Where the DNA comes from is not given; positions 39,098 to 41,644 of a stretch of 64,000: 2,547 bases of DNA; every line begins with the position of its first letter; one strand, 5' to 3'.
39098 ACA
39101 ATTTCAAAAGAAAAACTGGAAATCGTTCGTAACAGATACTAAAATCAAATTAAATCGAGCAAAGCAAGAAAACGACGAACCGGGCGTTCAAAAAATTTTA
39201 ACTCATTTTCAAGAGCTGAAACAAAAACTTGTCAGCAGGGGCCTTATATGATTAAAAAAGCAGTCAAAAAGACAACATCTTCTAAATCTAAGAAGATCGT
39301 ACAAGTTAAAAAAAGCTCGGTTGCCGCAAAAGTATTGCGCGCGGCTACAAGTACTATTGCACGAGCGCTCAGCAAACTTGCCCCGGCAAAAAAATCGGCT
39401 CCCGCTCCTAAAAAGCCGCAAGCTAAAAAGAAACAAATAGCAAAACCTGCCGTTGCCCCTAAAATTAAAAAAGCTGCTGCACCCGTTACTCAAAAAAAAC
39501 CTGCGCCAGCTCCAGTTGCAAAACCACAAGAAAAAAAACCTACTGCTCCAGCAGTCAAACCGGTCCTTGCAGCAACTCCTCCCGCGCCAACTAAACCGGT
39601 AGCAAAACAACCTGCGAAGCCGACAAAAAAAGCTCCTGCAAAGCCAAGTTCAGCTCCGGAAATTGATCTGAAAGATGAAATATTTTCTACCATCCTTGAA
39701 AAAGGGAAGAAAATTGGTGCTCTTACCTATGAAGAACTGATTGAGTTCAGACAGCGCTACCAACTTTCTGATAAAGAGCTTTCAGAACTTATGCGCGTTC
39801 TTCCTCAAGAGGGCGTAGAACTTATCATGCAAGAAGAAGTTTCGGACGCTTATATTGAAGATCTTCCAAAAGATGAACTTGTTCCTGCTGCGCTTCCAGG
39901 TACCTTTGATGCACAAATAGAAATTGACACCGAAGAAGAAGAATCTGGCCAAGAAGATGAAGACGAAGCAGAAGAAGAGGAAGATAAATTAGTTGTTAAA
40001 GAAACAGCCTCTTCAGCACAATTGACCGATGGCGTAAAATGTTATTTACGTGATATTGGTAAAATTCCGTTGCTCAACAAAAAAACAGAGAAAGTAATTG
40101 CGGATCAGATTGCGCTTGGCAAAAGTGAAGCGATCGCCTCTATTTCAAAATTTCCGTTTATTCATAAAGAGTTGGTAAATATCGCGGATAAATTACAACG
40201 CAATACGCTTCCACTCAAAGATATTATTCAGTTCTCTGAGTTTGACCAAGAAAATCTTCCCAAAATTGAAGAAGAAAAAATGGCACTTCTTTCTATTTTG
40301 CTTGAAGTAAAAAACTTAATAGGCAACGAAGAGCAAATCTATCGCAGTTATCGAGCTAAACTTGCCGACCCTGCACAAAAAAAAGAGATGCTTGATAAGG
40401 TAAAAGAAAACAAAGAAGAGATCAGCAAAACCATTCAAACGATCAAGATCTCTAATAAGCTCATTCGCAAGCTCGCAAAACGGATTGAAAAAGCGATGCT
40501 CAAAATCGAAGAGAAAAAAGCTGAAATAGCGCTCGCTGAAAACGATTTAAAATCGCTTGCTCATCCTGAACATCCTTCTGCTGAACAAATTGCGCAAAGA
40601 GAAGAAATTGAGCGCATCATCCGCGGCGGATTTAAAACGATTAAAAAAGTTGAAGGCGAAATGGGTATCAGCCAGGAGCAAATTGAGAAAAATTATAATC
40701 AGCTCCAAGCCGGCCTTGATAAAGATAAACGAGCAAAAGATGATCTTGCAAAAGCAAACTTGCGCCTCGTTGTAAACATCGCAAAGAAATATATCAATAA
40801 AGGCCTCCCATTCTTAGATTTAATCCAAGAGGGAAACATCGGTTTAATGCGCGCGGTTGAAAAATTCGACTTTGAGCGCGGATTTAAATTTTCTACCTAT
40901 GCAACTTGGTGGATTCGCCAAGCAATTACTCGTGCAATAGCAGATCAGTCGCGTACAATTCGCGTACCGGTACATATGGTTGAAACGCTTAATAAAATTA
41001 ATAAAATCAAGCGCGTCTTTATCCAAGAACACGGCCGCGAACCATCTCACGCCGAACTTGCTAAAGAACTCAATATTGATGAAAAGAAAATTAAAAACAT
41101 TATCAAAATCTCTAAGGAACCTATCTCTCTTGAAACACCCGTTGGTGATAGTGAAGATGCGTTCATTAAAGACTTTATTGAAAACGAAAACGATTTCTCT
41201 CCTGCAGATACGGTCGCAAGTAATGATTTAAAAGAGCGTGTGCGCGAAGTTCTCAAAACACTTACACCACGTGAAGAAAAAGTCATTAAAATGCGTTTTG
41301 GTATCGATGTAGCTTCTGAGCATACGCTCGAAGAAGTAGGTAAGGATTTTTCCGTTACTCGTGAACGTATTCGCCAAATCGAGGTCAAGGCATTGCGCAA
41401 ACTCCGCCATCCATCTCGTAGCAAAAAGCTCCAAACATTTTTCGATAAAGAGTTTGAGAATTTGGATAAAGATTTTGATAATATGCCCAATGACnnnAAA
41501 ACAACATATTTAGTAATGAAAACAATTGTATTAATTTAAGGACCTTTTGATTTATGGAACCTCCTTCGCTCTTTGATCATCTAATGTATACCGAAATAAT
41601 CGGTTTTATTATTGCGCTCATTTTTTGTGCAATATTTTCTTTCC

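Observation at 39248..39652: Primary sigma factor carries a histone-H1-like Lys/Ala/Pro-rich N-terminal extension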

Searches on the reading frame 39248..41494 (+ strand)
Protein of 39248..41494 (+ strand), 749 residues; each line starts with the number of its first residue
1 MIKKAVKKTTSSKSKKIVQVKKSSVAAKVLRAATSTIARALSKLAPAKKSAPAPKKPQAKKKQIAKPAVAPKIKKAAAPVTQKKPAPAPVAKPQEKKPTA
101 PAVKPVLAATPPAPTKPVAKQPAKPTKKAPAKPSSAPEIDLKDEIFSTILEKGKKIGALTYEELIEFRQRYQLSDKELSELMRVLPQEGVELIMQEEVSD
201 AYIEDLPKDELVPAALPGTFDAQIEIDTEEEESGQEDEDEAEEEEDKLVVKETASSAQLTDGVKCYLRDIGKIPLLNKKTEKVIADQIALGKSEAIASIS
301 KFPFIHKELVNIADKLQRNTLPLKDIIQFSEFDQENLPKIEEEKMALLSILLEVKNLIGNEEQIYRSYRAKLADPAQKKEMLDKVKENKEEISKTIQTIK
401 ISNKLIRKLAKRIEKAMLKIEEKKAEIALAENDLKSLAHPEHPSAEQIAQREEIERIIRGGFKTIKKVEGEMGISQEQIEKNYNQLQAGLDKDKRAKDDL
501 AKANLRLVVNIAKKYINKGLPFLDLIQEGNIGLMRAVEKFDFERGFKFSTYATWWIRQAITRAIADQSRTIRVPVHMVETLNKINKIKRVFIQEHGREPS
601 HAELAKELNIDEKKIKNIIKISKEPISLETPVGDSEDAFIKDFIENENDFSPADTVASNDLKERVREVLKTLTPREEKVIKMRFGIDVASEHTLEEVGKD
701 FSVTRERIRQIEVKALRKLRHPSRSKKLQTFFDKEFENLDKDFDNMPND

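Call 3: search_protein_families(library=pfam, proteins=[window:39248-41494:+], max_evalue=0.01)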
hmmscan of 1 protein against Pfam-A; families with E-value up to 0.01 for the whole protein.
window:39248-41494:+ (749 aa): 5 families
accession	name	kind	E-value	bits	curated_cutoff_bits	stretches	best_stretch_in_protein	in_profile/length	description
PF04542.20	Sigma70_r2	-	8.2e-24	83.6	24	1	500-570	1-71/71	Sigma-70 region 2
PF04539.22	Sigma70_r3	-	8.9e-24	83.8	25.3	1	579-655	1-77/78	Sigma-70 region 3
PF04545.22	Sigma70_r4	-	4.1e-19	68.3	24.1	1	668-721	1-50/50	Sigma-70, region 4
PF00140.25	Sigma70_r1_2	-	7e-07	29.5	22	1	261-292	1-32/34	Sigma-70 factor, region 1.2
PF03979.19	Sigma70_r1_1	-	7.6e-05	23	22.5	1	144-201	5-62/81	Sigma-70 factor, region 1.1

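Call 4: search_protein_families(library=ncbifam, proteins=[window:39248-41494:+], max_evalue=0.01)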
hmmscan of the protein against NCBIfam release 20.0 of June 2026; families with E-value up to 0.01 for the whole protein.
window:39248-41494:+ (749 aa): 50 families (the best 25 are shown)
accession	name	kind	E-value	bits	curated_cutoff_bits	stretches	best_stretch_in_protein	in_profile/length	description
NF004208.0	PRK05658.1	equivalog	2.2e-164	548.9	555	1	127-733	8-630/631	RNA polymerase sigma factor RpoD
NF006666.0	PRK09210.1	equivalog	5.3e-130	434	572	2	378-733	16-370/370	RNA polymerase sigma factor RpoD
NF041931.2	MzaA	equivalog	2.6e-115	386.9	800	1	221-739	282-721/726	MZA anti-phage system associated sigma-70 family RNA polymerase sigma factor MzaA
TIGR02393.1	RpoD_Cterm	equivalog_domain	2.1e-113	377.7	354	1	496-732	1-237/238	RNA polymerase sigma factor RpoD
NF004561.0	PRK05901.1-3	equivalog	1.8e-111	373.9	582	2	483-733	287-537/537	RNA polymerase sigma factor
NF004562.0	PRK05901.1-4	equivalog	1.7e-105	353.7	779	1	220-734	65-555/571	RNA polymerase sigma factor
NF004560.0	PRK05901.1-1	equivalog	9.6e-105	351.6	711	2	472-733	254-516/516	RNA polymerase sigma factor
NF005643.0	PRK07406.1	equivalog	3.5e-103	345.7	500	2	380-731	44-395/397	RNA polymerase sigma factor RpoD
NF005920.0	PRK07921.1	subfamily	4.8e-102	341.3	464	1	480-731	75-326/328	RNA polymerase sigma factor SigB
TIGR02997.1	Sig70-cyanoRpoD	subfamily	7.9e-101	337.2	384.5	1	261-720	1-298/298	RNA polymerase sigma factor, RpoD/SigA family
NF005785.0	PRK07598.1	equivalog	5.8e-91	305.4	554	2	397-733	85-412/415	RNA polymerase sigma factor SigC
NF004565.0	PRK05901.2-3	equivalog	9.4e-91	305.1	484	1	480-732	237-499/501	RNA polymerase sigma factor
TIGR02394.1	rpoS_proteo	equivalog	1e-85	287.7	378.7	2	490-726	41-277/285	RNA polymerase sigma factor RpoS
NF004566.0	PRK05901.2-4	equivalog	1.1e-85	288.5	531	1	443-734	138-445/448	RNA polymerase sigma factor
NF004207.0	PRK05657.1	equivalog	8.2e-85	285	394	2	487-728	81-322/329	RNA polymerase sigma factor RpoS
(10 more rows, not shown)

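Call 6: find_homologous_proteins(query=window:39248-41494:+, max_evalue=1e-20)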
Query window:39248-41494:+ (749 aa): 1189 proteins with E <= 1e-20 among 8000 candidates; the best 120 are listed.
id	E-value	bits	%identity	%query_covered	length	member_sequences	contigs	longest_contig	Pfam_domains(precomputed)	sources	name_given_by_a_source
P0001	0.0e+0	1572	100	100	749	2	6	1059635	PF04545.23,PF00140.26,PF04542.21,PF04539.23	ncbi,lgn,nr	ncbi:MAG TPA: RNA polymerase sigma factor RpoD [Candidatus Babeliales bacterium]|nr:RNA polymerase s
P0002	0.0e+0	1290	83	100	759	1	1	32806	PF04545.23,PF00140.26,PF04542.21,PF04539.23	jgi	jgi:RNA polymerase primary sigma factor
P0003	0.0e+0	1096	73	100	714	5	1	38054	PF04545.23,PF00140.26,PF04542.21,PF04539.23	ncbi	-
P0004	0.0e+0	1088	74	97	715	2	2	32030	PF04545.23,PF00140.26,PF04542.21,PF04539.23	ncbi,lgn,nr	ncbi:MAG: RNA polymerase sigma factor RpoD [Candidatus Dependentiae bacterium ADurb.Bin331]|nr:MAG: 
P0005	0.0e+0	1018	73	93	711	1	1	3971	PF04545.23,PF00140.26,PF04542.21,PF04539.23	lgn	-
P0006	2.9e-293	993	72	90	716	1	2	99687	PF04545.23,PF00140.26,PF04542.21,PF04539.23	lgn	-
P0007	5.8e-291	985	74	86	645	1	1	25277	PF04545.23,PF00140.26,PF04542.21,PF04539.23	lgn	-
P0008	8.2e-272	922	74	81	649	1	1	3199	PF04545.23,PF00140.26,PF04542.21,PF04539.23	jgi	jgi:RNA polymerase primary sigma factor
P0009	2.3e-267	907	71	82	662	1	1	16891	PF04545.23,PF00140.26,PF04542.21,PF04539.23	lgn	-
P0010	8.7e-265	899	71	81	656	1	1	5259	PF04545.23,PF00140.26,PF04542.21,PF04539.23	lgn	-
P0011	2.8e-263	894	71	82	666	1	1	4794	PF04545.23,PF00140.26,PF03979.20,PF04542.21,PF04539.23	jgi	jgi:RNA polymerase primary sigma factor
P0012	1.3e-261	888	70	82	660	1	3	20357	PF04545.23,PF00140.26,PF04542.21,PF04539.23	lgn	-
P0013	2.4e-260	884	69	83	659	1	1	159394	PF04545.23,PF00140.26,PF04542.21,PF04539.23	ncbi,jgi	jgi:RNA polymerase primary sigma factor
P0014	3.1e-260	884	69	85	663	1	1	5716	PF04545.23,PF00140.26,PF04542.21,PF04539.23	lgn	-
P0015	3.8e-259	880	60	99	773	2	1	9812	PF04545.23,PF00140.26,PF03979.20,PF04542.21,PF04539.23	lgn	-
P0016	1.7e-257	875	72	80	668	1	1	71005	PF04545.23,PF00140.26,PF04542.21,PF04539.23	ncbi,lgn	ncbi:MAG: RNA polymerase sigma factor RpoD [Candidatus Babeliales bacterium]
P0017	8.5e-257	872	71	80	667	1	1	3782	PF04545.23,PF00140.26,PF04542.21,PF04539.23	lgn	-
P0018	1.2e-255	869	66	85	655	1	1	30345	PF04545.23,PF00140.26,PF03979.20,PF04542.21,PF04539.23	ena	-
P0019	6.5e-255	866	64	93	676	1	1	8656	PF04545.23,PF00140.26,PF04542.21,PF04539.23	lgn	-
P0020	2.1e-254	865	68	83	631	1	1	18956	PF04545.23,PF00140.26,PF04542.21,PF04539.23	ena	-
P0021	2.2e-253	861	65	87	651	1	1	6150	PF04545.23,PF00140.26,PF03979.20,PF04542.21,PF04539.23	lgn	-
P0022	4.7e-253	860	67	84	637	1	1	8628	PF04545.23,PF00140.26,PF03979.20,PF04542.21,PF04539.23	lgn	-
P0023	7.6e-253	859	70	79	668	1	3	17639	PF04545.23,PF00140.26,PF03979.20,PF04542.21,PF04539.23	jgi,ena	-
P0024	8.4e-253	859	67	84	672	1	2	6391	PF04545.23,PF00140.26,PF03979.20,PF04542.21,PF04539.23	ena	-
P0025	1.3e-252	859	67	85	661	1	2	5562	PF04545.23,PF00140.26,PF03979.20,PF04542.21,PF04539.23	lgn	-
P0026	1.5e-252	858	67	84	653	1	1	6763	PF04545.23,PF00140.26,PF03979.20,PF04542.21,PF04539.23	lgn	-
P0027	1.6e-252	858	69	80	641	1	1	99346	PF04545.23,PF00140.26,PF03979.20,PF04542.21,PF04539.23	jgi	jgi:RNA polymerase primary sigma factor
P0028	3.0e-252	857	64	87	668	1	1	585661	PF04545.23,PF00140.26,PF03979.20,PF04542.21,PF04539.23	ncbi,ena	-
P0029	9.8e-252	856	67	84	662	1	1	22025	PF04545.23,PF00140.26,PF03979.20,PF04542.21,PF04539.23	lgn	-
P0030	1.3e-251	855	68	82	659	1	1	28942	PF04545.23,PF00140.26,PF03979.20,PF04542.21,PF04539.23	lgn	-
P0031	2.3e-251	854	69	81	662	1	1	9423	PF04545.23,PF00140.26,PF03979.20,PF04542.21,PF04539.23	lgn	-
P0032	5.4e-251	853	68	81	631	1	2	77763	PF04545.23,PF00140.26,PF04542.21,PF04539.23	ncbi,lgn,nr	ncbi:RNA polymerase sigma factor RpoD [Candidatus Dependentiae bacterium]|nr:RNA polymerase sigma fa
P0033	1.2e-250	852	63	91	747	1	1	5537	PF04545.23,PF00140.26,PF03979.20,PF04542.21,PF04539.23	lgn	-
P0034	1.4e-250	852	63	92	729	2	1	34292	PF04545.23,PF00140.26,PF04542.21,PF04539.23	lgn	-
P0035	1.4e-250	852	59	97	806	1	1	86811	PF04545.23,PF00140.26,PF04542.21,PF04539.23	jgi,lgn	-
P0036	1.9e-250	851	68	82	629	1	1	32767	PF04545.23,PF00140.26,PF03979.20,PF04542.21,PF04539.23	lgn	-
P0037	2.9e-250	851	69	80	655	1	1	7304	PF04545.23,PF00140.26,PF03979.20,PF04542.21,PF04539.23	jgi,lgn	jgi:RNA polymerase primary sigma factor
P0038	3.4e-250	851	68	81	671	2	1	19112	PF04545.23,PF00140.26,PF03979.20,PF04542.21,PF04539.23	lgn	-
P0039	3.5e-250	851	68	81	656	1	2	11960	PF04545.23,PF00140.26,PF03979.20,PF04542.21,PF04539.23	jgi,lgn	-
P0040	3.7e-250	850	63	89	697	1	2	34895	PF04545.23,PF00140.26,PF04542.21,PF04539.23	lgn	-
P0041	3.9e-250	850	67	81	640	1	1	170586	PF04545.23,PF00140.26,PF04542.21,PF04539.23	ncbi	-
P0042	5.5e-250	850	65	88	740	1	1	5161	PF04545.23,PF00140.26,PF03979.20,PF04542.21,PF04539.23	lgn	-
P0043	8.9e-250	849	68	81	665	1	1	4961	PF04545.23,PF00140.26,PF03979.20,PF04542.21,PF04539.23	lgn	-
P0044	9.4e-250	849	63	88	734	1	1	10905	PF04545.23,PF00140.26,PF04542.21,PF04539.23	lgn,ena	-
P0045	1.2e-249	849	67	83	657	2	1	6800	PF04545.23,PF00140.26,PF04542.21,PF04539.23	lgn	-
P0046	1.4e-249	849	62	92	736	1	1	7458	PF04545.23,PF00140.26,PF03979.20,PF04542.21,PF04539.23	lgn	-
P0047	1.5e-249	848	63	91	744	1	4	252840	PF04545.23,PF00140.26,PF03979.20,PF04542.21,PF04539.23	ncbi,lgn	-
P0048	1.5e-249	848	62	93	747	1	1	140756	PF04545.23,PF00140.26,PF03979.20,PF04542.21,PF04539.23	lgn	-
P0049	1.6e-249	848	63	93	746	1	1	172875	PF04545.23,PF00140.26,PF03979.20,PF04542.21,PF04539.23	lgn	-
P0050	2.2e-249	848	63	93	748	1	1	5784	PF04545.23,PF00140.26,PF03979.20,PF04542.21,PF04539.23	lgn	-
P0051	2.7e-249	848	63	89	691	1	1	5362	PF04545.23,PF00140.26,PF03979.20,PF04542.21,PF04539.23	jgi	jgi:RNA polymerase primary sigma factor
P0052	3.2e-249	847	66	82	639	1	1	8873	PF04545.23,PF00140.26,PF03979.20,PF04542.21,PF04539.23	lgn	-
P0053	3.4e-249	847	64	88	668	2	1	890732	PF04545.23,PF00140.26,PF04542.21,PF04539.23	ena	-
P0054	4.8e-249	847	68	81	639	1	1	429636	PF04545.23,PF00140.26,PF04542.21,PF04539.23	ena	-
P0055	7.7e-249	846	64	81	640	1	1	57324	PF04545.23,PF00140.26,PF03979.20,PF04542.21,PF04539.23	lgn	-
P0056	1.0e-248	846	66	82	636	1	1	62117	PF04545.23,PF00140.26,PF04542.21,PF04539.23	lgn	-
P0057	1.1e-248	846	65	85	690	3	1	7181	PF04545.23,PF00140.26,PF03979.20,PF04542.21,PF04539.23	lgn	-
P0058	1.2e-248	845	63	90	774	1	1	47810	PF04545.23,PF00140.26,PF04542.21,PF04539.23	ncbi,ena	-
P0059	2.6e-248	844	68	81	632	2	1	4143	PF04545.23,PF00140.26,PF04542.21,PF04539.23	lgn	-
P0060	3.6e-248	844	68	81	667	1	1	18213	PF04545.23,PF00140.26,PF03979.20,PF04542.21,PF04539.23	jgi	jgi:RNA polymerase primary sigma factor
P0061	6.1e-248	843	67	80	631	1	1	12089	PF04545.23,PF00140.26,PF03979.20,PF04542.21,PF04539.23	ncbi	-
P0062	6.9e-248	843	63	88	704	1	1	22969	PF04545.23,PF00140.26,PF04542.21,PF04539.23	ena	-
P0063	7.1e-248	843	66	83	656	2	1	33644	PF04545.23,PF00140.26,PF03979.20,PF04542.21,PF04539.23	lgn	-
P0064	7.7e-248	843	62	92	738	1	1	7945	PF04545.23,PF00140.26,PF03979.20,PF04542.21,PF04539.23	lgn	-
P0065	1.1e-247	842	62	89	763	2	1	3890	PF04545.23,PF00140.26,PF03979.20,PF04542.21,PF04539.23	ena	-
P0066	1.4e-247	842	66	84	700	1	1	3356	PF04545.23,PF00140.26,PF03979.20,PF04542.21,PF04539.23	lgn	-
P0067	1.4e-247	842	62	90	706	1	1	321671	PF04545.23,PF03979.20,PF04542.21,PF04539.23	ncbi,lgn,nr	ncbi:RNA polymerase sigma factor RpoD [Candidatus Babeliales bacterium]|nr:RNA polymerase sigma fact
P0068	1.5e-247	842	66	83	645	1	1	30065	PF04545.23,PF00140.26,PF04542.21,PF04539.23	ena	-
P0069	1.5e-247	842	65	85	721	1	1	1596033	PF04545.23,PF00140.26,PF04542.21,PF04539.23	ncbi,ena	-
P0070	2.1e-247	841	60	94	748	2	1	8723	PF04545.23,PF00140.26,PF04542.21,PF04539.23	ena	-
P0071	2.1e-247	841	67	83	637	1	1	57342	PF04545.23,PF04542.21,PF04539.23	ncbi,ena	-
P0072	6.3e-247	840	67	83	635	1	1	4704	PF04545.23,PF03979.20,PF04542.21,PF04539.23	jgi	jgi:RNA polymerase primary sigma factor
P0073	6.8e-247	840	66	83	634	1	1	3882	PF04545.23,PF00140.26,PF04542.21,PF04539.23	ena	-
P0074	6.8e-247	840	66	84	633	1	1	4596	PF04545.23,PF00140.26,PF03979.20,PF04542.21,PF04539.23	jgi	jgi:RNA polymerase primary sigma factor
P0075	8.9e-247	839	62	91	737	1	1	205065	PF04545.23,PF00140.26,PF04542.21,PF04539.23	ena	-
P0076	9.8e-247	839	68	80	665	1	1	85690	PF04545.23,PF00140.26,PF03979.20,PF04542.21,PF04539.23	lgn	-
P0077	1.0e-246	839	67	82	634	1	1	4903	PF04545.23,PF00140.26,PF03979.20,PF04542.21,PF04539.23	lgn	-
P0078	1.0e-246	839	65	87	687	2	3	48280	PF04545.23,PF00140.26,PF03979.20,PF04542.21,PF04539.23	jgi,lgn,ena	-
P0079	1.0e-246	839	62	91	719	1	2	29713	PF04545.23,PF00140.26,PF04542.21,PF04539.23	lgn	-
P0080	1.2e-246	839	66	82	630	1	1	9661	PF04545.23,PF00140.26,PF03979.20,PF04542.21,PF04539.23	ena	-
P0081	1.3e-246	839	61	93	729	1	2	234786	PF04545.23,PF00140.26,PF04542.21,PF04539.23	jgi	jgi:RNA polymerase primary sigma factor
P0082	1.4e-246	839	61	93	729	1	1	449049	PF04545.23,PF00140.26,PF04542.21,PF04539.23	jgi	jgi:RNA polymerase primary sigma factor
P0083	2.9e-246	838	69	79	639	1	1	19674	PF04545.23,PF00140.26,PF03979.20,PF04542.21,PF04539.23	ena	-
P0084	4.1e-246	837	65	87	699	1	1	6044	PF04545.23,PF00140.26,PF03979.20,PF04542.21,PF04539.23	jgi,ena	-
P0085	4.5e-246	837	60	93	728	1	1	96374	PF04545.23,PF00140.26,PF04542.21,PF04539.23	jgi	jgi:RNA polymerase primary sigma factor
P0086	5.1e-246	837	63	89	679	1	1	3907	PF04545.23,PF00140.26,PF03979.20,PF04542.21,PF04539.23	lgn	-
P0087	5.2e-246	837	65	82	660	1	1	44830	PF04545.23,PF04542.21,PF04539.23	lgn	-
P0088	6.1e-246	837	60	97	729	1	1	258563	PF04545.23,PF00140.26,PF03979.20,PF04542.21,PF04539.23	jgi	jgi:RNA polymerase primary sigma factor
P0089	6.4e-246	836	66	84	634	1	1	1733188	PF04545.23,PF00140.26,PF03979.20,PF04542.21,PF04539.23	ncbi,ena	-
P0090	7.3e-246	836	63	91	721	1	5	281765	PF04545.23,PF00140.26,PF04542.21,PF04539.23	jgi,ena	jgi:RNA polymerase primary sigma factor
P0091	7.4e-246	836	66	82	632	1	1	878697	PF04545.23,PF00140.26,PF04542.21,PF04539.23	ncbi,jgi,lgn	ncbi:MAG: RNA polymerase sigma factor RpoD [Candidatus Babeliaceae bacterium]|jgi:RNA polymerase pri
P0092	8.0e-246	836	63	91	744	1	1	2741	PF04545.23,PF00140.26,PF04542.21,PF04539.23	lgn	-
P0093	8.4e-246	836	60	92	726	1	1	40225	PF04545.23,PF00140.26,PF03979.20,PF04542.21,PF04539.23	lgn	-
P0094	8.6e-246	836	64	85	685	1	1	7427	PF04545.23,PF00140.26,PF03979.20,PF04542.21,PF04539.23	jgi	jgi:RNA polymerase primary sigma factor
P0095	1.1e-245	836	66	82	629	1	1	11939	PF04545.23,PF00140.26,PF03979.20,PF04542.21,PF04539.23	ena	-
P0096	1.1e-245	836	62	91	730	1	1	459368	PF04545.23,PF00140.26,PF03979.20,PF04542.21,PF04539.23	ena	-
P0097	1.4e-245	835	60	97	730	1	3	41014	PF04545.23,PF00140.26,PF03979.20,PF04542.21,PF04539.23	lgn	-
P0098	1.5e-245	835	68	81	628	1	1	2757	PF04545.23,PF00140.26,PF04542.21,PF04539.23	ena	-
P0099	1.6e-245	835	64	87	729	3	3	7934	PF04545.23,PF00140.26,PF03979.20,PF04542.21,PF04539.23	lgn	-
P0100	1.9e-245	835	62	94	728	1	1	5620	PF04545.23,PF00140.26,PF03979.20,PF04542.21,PF04539.23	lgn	-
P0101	1.9e-245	835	64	82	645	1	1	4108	PF04545.23,PF00140.26,PF04542.21,PF04539.23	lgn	-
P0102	2.0e-245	835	63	89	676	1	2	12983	PF04545.23,PF00140.26,PF04542.21,PF04539.23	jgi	jgi:RNA polymerase primary sigma factor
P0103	2.0e-245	835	66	82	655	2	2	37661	PF04545.23,PF00140.26,PF04542.21,PF04539.23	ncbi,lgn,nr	ncbi:MAG: RNA polymerase sigma factor RpoD [Candidatus Dependentiae bacterium]|nr:RNA polymerase sig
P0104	2.2e-245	835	66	83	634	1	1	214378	PF04545.23,PF00140.26,PF03979.20,PF04542.21,PF04539.23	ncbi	-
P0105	2.4e-245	835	65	84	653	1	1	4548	PF04545.23,PF00140.26,PF04542.21,PF04539.23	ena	-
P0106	2.6e-245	834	66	83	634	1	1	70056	PF04545.23,PF00140.26,PF03979.20,PF04542.21,PF04539.23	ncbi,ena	-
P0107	2.7e-245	834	60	92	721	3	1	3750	PF04545.23,PF00140.26,PF04542.21,PF04539.23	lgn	-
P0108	2.7e-245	834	63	84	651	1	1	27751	PF04545.23,PF00140.26,PF03979.20,PF04542.21,PF04539.23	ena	-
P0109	2.8e-245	834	64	85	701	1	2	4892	PF04545.23,PF00140.26,PF04542.21,PF04539.23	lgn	-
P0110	3.0e-245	834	63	87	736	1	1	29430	PF04545.23,PF00140.26,PF03979.20,PF04542.21,PF04539.23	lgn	-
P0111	4.4e-245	834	61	94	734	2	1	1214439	PF04545.23,PF00140.26,PF03979.20,PF04542.21,PF04539.23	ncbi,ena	-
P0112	4.6e-245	834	68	80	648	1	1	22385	PF04545.23,PF00140.26,PF04542.21,PF04539.23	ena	-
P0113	4.7e-245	834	60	97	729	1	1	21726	PF04545.23,PF00140.26,PF03979.20,PF04542.21,PF04539.23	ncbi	-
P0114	4.8e-245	834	66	83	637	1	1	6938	PF04545.23,PF00140.26,PF03979.20,PF04542.21,PF04539.23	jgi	jgi:RNA polymerase primary sigma factor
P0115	5.0e-245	834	61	90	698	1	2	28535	PF04545.23,PF00140.26,PF04542.21,PF04539.23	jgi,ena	-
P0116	6.7e-245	833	62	91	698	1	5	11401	PF04545.23,PF00140.26,PF04542.21,PF04539.23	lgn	-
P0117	7.3e-245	833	66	82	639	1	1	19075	PF04545.23,PF00140.26,PF03979.20,PF04542.21,PF04539.23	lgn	-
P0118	1.3e-244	832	63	85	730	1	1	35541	PF04545.23,PF00140.26,PF04542.21,PF04539.23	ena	-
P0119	1.6e-244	832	66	83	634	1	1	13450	PF04545.23,PF03979.20,PF04542.21,PF04539.23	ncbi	-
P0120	1.6e-244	832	66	82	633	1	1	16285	PF04545.23,PF00140.26,PF03979.20,PF04542.21,PF04539.23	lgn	-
